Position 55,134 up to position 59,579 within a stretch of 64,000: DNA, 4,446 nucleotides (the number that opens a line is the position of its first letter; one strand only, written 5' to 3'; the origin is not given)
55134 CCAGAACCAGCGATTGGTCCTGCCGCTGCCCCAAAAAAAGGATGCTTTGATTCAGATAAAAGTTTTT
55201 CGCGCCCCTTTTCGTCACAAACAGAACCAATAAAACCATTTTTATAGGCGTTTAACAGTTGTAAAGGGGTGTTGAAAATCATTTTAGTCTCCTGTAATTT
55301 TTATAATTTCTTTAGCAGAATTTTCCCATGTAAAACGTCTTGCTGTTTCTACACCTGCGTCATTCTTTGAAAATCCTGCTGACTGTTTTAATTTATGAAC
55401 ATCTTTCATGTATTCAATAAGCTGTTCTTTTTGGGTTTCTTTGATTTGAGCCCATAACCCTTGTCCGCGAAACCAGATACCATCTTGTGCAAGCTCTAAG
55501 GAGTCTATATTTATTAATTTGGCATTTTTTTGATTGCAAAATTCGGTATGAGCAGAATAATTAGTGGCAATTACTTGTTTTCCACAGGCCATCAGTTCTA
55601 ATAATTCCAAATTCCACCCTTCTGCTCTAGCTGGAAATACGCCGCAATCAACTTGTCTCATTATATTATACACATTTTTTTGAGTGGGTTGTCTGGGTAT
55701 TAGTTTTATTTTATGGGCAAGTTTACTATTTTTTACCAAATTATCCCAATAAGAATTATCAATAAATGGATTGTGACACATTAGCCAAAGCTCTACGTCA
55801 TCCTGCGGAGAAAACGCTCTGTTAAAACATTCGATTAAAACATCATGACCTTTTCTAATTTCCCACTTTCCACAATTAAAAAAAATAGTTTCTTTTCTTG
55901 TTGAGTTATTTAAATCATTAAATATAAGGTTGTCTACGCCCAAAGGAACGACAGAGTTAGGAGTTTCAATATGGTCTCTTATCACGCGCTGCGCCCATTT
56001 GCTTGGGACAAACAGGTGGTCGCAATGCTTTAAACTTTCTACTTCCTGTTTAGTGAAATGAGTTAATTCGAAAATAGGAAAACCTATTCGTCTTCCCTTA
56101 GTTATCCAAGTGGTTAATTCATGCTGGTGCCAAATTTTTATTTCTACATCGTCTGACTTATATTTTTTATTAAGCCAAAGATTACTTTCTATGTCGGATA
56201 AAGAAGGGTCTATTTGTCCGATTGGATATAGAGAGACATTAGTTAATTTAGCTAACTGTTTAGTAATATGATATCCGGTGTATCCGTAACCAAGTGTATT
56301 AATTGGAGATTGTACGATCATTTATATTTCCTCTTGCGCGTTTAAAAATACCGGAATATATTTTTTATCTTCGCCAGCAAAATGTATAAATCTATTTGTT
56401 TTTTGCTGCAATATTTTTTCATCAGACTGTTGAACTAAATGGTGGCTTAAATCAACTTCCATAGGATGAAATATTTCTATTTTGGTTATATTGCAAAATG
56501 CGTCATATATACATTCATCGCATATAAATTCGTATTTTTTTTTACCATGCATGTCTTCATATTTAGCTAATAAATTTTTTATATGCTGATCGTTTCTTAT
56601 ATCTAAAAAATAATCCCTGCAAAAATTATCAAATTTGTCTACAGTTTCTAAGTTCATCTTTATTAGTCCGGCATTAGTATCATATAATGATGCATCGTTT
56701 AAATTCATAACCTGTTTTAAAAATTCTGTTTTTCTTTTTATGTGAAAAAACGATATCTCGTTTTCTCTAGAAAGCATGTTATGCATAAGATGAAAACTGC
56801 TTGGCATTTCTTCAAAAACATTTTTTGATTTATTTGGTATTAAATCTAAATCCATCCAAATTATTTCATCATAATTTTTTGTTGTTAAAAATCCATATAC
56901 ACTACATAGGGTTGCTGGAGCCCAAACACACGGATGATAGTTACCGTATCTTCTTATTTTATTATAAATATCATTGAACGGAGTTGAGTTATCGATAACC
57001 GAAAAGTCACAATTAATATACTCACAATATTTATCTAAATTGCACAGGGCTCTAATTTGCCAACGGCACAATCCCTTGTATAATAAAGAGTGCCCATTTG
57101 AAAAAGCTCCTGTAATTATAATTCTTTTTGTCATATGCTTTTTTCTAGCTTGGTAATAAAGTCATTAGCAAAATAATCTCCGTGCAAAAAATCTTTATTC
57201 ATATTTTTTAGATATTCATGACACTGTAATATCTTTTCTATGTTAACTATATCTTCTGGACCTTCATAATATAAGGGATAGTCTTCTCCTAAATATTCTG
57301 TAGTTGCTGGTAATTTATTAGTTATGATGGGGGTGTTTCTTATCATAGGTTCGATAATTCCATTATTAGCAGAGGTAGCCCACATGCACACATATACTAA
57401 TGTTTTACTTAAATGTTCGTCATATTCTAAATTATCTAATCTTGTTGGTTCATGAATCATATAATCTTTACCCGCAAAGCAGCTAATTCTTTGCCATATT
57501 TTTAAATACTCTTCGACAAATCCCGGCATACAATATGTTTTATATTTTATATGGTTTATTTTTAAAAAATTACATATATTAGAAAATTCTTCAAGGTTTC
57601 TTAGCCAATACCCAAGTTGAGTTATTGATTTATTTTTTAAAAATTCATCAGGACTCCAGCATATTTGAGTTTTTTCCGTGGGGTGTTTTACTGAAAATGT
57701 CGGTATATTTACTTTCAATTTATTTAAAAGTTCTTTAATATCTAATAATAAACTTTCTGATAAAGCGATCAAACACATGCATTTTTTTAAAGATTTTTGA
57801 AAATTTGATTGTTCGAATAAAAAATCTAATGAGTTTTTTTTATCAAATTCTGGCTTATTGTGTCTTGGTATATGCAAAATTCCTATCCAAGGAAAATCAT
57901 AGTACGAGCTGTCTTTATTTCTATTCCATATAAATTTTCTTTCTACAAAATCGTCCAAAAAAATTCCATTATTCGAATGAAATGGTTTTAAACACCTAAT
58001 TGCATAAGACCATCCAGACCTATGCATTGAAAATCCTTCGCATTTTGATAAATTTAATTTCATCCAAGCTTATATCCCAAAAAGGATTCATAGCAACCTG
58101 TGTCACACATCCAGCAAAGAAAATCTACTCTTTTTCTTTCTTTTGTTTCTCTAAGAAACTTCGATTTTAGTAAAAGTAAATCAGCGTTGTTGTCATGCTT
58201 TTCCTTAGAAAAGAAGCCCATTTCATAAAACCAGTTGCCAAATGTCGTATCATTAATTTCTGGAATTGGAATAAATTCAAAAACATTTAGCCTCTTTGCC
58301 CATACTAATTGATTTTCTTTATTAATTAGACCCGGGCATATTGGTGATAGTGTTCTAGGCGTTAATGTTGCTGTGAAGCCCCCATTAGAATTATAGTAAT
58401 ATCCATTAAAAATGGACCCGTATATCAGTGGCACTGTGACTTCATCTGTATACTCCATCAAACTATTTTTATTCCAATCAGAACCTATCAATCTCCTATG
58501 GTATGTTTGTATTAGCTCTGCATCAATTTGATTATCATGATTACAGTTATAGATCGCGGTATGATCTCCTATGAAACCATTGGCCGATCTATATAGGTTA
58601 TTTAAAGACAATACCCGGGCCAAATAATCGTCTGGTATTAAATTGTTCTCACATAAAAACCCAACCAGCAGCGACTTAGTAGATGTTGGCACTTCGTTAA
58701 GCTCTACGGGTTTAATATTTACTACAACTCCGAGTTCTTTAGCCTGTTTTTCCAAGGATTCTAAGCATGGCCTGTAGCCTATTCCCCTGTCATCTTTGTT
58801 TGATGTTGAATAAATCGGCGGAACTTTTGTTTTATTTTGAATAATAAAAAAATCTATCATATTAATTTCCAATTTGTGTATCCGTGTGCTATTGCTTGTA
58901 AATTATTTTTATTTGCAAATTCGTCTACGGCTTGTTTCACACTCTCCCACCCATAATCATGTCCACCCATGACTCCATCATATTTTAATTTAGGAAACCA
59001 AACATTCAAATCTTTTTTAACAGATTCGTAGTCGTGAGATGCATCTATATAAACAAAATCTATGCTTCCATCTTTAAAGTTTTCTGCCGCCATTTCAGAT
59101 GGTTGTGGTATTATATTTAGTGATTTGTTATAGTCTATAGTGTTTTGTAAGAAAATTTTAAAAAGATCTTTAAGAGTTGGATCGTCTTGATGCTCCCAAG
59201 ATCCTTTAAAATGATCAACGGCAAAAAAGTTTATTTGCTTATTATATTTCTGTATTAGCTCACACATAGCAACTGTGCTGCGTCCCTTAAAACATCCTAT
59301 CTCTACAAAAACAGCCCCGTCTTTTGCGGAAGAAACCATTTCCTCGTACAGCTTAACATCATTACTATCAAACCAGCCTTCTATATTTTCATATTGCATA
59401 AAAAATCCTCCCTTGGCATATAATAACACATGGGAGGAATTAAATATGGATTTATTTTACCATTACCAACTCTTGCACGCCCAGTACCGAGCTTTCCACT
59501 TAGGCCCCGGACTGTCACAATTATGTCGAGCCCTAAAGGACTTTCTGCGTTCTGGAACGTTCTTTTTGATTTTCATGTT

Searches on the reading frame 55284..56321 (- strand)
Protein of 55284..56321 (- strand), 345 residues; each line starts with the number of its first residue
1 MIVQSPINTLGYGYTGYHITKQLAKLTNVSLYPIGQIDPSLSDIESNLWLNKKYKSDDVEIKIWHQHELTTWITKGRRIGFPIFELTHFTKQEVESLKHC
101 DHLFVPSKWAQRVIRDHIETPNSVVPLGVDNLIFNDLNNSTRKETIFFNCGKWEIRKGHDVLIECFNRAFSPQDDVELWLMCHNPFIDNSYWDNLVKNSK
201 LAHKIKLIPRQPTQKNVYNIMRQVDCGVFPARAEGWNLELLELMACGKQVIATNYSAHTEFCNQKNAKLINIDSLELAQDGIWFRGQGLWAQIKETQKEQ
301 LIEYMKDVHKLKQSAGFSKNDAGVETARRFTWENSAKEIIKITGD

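Call 9: search_protein_families(library=phrogs, proteins=[window:55284-56321:-], max_evalue=0.001)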
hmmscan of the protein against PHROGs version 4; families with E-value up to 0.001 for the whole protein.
window:55284-56321:- (345 aa): 1 family
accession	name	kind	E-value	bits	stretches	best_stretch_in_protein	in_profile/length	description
phrog_2170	-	moron, auxiliary metabolic gene and host takeover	2.7e-21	77.1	1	3-342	9-368/374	glycosyltransferase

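Call 14: search_protein_families(library=pfam, proteins=[window:55284-56321:-], max_evalue=0.01)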
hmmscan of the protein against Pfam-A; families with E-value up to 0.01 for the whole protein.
window:55284-56321:- (345 aa): 3 families
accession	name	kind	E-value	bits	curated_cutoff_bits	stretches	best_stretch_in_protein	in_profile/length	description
PF13692.12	Glyco_trans_1_4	-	3.7e-15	56.8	27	1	148-278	5-133/142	Glycosyl transferases group 1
PF00534.26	Glycos_transf_1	-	5.2e-13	49.3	26.4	1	141-265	12-134/172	Glycosyl transferases group 1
PF13439.12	Glyco_transf_4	-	0.0073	16.8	28.5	0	92-130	126-167/170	Glycosyltransferase Family 4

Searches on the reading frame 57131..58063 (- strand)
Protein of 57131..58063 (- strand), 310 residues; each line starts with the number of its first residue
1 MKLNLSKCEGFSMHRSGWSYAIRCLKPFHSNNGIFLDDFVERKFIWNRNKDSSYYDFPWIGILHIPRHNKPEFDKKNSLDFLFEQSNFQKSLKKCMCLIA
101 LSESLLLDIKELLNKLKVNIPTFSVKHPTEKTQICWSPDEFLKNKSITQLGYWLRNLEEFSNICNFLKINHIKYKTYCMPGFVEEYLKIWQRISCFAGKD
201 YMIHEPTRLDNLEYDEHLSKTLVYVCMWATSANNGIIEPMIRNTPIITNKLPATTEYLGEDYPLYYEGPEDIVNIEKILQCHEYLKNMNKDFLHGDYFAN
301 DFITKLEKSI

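Call 14: search_protein_families(library=pfam, proteins=[window:57131-58063:-], max_evalue=0.01)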
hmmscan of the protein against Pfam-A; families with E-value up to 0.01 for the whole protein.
window:57131-58063:- (310 aa): 0 families

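Call 38: search_protein_families(library=pfam, proteins=[window:57131-58063:-], max_evalue=10)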
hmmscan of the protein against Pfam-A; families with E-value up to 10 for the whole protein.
window:57131-58063:- (310 aa): 1 family
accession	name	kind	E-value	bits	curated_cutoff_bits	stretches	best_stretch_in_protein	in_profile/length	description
PF23054.1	UBA_N4BP1_C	-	0.13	12.5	27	1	274-290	24-40/47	N4BP1, C-terminal UBA domain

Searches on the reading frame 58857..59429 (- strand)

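Call 14: search_protein_families(library=pfam, proteins=[window:58857-59429:-], max_evalue=0.01)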
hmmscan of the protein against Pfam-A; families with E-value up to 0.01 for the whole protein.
window:58857-59429:- (190 aa): 3 families
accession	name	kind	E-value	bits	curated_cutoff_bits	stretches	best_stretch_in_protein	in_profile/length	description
PF13578.12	Methyltransf_24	-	1.7e-21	77.5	26.3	1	42-159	1-105/105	Methyltransferase domain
PF05711.17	TylF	-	0.0024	17.6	23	0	134-179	204-250/264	Macrocin-O-methyltransferase (TylF)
PF04989.18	RMNT_CmcI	-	0.0085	16.3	23.2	0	21-146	17-135/206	Rhamnosyl O-methyltransferase/CmcI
